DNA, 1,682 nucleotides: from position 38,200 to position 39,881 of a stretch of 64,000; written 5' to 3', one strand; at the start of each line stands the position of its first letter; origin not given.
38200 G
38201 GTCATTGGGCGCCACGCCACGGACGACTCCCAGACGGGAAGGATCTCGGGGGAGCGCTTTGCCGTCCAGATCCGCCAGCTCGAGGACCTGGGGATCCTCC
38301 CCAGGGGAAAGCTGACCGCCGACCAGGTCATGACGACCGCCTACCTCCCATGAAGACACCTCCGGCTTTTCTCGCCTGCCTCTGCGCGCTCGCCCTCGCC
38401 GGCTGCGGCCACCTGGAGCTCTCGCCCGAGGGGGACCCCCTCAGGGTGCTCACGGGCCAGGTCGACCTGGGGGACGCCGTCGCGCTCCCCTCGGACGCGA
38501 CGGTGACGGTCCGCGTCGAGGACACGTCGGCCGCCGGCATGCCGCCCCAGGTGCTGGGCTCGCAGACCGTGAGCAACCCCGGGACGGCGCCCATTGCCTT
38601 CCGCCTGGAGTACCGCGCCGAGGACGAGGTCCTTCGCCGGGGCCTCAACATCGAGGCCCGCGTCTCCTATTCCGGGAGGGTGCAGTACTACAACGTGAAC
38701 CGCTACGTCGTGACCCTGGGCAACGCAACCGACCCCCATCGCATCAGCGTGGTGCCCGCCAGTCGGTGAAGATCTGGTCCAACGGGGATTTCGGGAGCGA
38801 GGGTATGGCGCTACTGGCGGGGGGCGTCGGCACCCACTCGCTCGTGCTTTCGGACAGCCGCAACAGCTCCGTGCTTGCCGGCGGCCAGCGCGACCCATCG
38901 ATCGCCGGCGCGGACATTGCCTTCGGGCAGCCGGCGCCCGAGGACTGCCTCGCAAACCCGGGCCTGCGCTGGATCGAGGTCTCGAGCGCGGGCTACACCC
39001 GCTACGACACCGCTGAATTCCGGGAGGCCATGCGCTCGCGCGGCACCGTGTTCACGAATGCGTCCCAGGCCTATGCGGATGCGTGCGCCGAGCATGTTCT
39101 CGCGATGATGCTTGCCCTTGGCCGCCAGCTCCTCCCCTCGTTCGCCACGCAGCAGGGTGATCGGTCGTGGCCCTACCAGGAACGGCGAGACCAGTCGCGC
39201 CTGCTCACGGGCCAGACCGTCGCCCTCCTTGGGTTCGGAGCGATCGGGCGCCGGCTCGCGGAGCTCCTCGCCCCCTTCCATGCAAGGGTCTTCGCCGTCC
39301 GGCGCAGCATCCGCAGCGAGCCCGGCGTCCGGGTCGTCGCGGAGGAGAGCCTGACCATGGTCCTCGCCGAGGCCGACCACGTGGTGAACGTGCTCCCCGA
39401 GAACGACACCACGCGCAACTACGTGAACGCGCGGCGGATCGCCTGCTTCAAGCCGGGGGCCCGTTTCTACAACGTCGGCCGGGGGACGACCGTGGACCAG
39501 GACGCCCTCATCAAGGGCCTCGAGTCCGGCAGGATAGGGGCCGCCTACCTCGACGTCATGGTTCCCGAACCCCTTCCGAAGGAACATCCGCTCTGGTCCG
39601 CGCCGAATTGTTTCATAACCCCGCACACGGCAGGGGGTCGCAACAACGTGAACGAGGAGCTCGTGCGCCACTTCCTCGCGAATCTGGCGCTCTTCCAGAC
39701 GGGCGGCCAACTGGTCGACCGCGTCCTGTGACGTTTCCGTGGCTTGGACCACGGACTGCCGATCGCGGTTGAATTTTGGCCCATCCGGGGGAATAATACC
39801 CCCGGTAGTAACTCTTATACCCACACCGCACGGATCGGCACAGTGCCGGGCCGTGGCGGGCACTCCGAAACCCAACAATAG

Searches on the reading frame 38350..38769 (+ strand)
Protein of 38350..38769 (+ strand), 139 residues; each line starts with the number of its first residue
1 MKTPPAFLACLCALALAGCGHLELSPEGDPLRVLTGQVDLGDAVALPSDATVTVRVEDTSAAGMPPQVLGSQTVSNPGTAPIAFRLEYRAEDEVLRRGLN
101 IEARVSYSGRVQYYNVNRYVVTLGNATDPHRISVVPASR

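Call 57: search_protein_families(library=pfam, proteins=[window:38350-38769:+], max_evalue=0.001)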
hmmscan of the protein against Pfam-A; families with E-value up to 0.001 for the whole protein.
window:38350-38769:+ (139 aa): 1 family
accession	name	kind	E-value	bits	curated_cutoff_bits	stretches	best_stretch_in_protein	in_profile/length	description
PF09619.16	YscW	-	1.8e-15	57.6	22.6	1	33-128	5-101/107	Type III secretion system lipoprotein chaperone (YscW)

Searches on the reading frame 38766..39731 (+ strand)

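Call 5: search_protein_families(library=pfam, proteins=[window:38766-39731:+], max_evalue=0.01)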
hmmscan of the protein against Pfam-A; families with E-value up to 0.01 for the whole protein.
window:38766-39731:+ (321 aa): 2 families
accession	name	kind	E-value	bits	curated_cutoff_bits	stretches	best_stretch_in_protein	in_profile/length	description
PF02826.25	2-Hacid_dh_C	-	1.6e-48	164.9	25.1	1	112-289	1-178/178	D-isomer specific 2-hydroxyacid dehydrogenase, NAD binding domain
PF00389.36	2-Hacid_dh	-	0.00019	21.6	24.6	1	58-286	52-103/134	D-isomer specific 2-hydroxyacid dehydrogenase, catalytic domain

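Call 6: search_protein_families(library=ncbifam, proteins=[window:38766-39731:+], max_evalue=0.01)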
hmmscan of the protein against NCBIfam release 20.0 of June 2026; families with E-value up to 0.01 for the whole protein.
window:38766-39731:+ (321 aa): 23 families
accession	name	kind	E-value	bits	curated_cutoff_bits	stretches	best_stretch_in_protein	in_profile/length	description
NF041369.1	Dhydh_Halo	equivalog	2.1e-48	165.1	400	1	67-320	56-304/305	D-2-hydroxyacid dehydrogenase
NF009714.1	PRK13243.1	equivalog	8.2e-30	104.2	455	1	79-313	77-315/332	glyoxylate reductase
NF005069.0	PRK06487.1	equivalog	1.9e-29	102.7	448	1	63-313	66-313/320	2-hydroxyacid dehydrogenase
TIGR01327.1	PGDH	equivalog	2.3e-29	102.6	454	1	88-290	80-280/525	phosphoglycerate dehydrogenase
NF005387.0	PRK06932.1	equivalog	3e-25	88.9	492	1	65-310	64-309/314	2-hydroxyacid dehydrogenase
NF005027.0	PRK06436.1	equivalog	4.4e-25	88.4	261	1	95-310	73-279/303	2-hydroxyacid dehydrogenase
NF006263.0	PRK08410.1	equivalog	1.8e-24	86.7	389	1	67-312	64-308/311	D-2-hydroxyacid dehydrogenase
NF005750.0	PRK07574.1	equivalog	6.4e-24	84.7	329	1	87-291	132-337/386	NAD-dependent formate dehydrogenase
NF011938.0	PRK15409.1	equivalog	2.9e-23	82.4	492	1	65-295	65-293/324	glyoxylate/hydroxypyruvate reductase GhrB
NF012013.0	PRK15469.1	equivalog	5.5e-23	81.5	403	1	150-290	137-278/312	glyoxylate/hydroxypyruvate reductase GhrA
NF008759.0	PRK11790.1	equivalog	8.6e-23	80.7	404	1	88-315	94-321/410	phosphoglycerate dehydrogenase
NF000492.1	vanH_gen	exception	1.4e-18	67.1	540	1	62-268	62-255/312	D-lactate dehydrogenase VanH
NF000371.1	vanH_Agroup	exception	1.2e-15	57.5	700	1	64-267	69-259/322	VanH-A/VanH-Pt family D-lactate dehydrogenase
NF006374.0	PRK08605.1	subfamily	2.8e-13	49.6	356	1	63-264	66-262/332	D-lactate dehydrogenase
NF000128.1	vanH-Sc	exception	4.5e-13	49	650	1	55-266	75-273/337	D-lactate dehydrogenase VanH-Sc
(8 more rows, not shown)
